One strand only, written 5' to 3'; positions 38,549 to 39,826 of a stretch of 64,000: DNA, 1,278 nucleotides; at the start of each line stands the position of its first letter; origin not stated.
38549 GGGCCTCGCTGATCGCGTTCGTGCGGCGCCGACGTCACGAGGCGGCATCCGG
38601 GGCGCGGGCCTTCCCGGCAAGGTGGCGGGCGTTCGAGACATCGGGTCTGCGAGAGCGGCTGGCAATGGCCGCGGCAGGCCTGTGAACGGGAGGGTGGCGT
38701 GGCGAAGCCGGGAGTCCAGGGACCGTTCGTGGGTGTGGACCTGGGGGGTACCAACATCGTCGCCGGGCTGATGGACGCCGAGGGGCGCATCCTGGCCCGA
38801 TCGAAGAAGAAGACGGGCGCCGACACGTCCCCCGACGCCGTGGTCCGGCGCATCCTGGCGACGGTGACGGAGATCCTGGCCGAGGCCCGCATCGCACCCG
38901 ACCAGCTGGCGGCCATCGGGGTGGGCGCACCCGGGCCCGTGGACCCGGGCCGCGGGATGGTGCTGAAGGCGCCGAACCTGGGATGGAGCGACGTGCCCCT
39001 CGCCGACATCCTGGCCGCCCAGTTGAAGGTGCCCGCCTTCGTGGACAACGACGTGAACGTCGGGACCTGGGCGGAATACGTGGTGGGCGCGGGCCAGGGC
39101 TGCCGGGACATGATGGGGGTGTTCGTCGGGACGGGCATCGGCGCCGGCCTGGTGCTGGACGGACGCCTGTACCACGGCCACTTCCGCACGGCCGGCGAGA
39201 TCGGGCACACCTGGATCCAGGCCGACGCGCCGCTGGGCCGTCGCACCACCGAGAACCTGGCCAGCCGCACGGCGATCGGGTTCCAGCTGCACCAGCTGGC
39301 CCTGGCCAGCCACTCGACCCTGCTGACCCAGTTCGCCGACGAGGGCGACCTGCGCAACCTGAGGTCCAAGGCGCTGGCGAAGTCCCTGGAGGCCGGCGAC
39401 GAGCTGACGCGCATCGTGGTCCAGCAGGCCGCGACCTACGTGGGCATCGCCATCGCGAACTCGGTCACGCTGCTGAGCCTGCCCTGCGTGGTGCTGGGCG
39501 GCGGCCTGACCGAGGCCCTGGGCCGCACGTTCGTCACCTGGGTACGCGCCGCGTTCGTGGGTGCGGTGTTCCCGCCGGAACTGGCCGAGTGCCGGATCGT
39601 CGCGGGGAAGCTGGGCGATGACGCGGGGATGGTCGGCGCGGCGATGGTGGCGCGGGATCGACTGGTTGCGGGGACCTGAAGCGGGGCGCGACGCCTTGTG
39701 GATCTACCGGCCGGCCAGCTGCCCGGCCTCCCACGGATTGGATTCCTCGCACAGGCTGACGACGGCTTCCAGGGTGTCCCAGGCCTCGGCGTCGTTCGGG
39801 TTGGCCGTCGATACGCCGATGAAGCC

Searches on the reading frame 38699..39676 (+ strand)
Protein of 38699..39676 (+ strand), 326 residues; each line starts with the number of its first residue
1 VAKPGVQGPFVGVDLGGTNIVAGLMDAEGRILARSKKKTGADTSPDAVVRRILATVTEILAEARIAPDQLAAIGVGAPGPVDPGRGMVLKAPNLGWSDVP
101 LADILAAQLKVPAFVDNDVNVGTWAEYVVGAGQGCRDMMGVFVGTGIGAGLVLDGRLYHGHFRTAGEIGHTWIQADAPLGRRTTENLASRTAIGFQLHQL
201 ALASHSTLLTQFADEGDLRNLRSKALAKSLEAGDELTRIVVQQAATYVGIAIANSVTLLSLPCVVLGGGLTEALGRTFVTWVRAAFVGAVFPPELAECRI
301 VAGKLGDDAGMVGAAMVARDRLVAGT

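Call 49: search_protein_families(library=pfam, proteins=[window:38699-39676:+], max_evalue=0.001)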
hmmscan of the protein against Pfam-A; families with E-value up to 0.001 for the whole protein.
window:38699-39676:+ (326 aa): 3 families
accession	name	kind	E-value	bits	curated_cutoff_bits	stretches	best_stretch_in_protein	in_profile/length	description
PF00480.26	ROK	-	1.3e-60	205.9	22.9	1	11-320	2-293/294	ROK family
PF01869.26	BcrAD_BadFG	-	4.4e-07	30.1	31.5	1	11-79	1-71/271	BadF/BadG/BcrA/BcrD ATPase family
PF00370.27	FGGY_N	-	0.00025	21.2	28.8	1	11-77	3-77/245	FGGY family of carbohydrate kinases, N-terminal domain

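Call 53: search_protein_families(library=ncbifam, proteins=[window:38699-39676:+], max_evalue=1e-10)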
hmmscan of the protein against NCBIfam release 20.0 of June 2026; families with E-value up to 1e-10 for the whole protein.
window:38699-39676:+ (326 aa): 12 families
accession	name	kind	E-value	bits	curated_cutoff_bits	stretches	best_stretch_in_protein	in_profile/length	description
TIGR00744.1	ROK_glcA_fam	subfamily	2.4e-58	197.9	260.35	1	11-322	1-312/318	ROK family glucokinase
NF047937.1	TransRegNagC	equivalog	5.9e-37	127.8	650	1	10-320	81-386/399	DNA-binding transcriptional regulator NagC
NF007251.0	PRK09698.1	equivalog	7.2e-36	124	253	1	10-322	8-300/304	allose kinase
NF003461.0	PRK05082.1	subfamily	1e-31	110.4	283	1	12-321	5-289/291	N-acetylmannosamine kinase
NF049930.1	TransRegMlc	equivalog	2.9e-29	102.6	530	1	10-323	87-394/405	sugar metabolism global transcriptional regulator Mlc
NF047821.1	NactlManKinNanK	equivalog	3.2e-28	99.1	450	1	12-319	5-287/288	N-acetylmannosamine kinase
NF007108.0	PRK09557.1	equivalog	2.7e-27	95.9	443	1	11-316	4-298/303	fructokinase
NF009835.0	PRK13310.1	equivalog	2.7e-24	86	380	1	11-317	3-299/303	N-acetylglucosamine kinase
NF042998.1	bglucokin_BglK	equivalog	1.3e-21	77.2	550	1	13-315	6-282/291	beta-glucoside kinase BglK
NF045551.1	GK_Pyrobac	equivalog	1.2e-20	74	500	1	10-318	2-280/294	ATP-dependent glucokinase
NF045550.1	FrctkaseScrK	equivalog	2.2e-14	53.6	400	1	12-175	7-161/293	fructokinase ScrK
NF045942.1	PolPhglucPhase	equivalog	1.7e-12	47.6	250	1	11-173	3-156/242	polyphosphate--glucose phosphotransferase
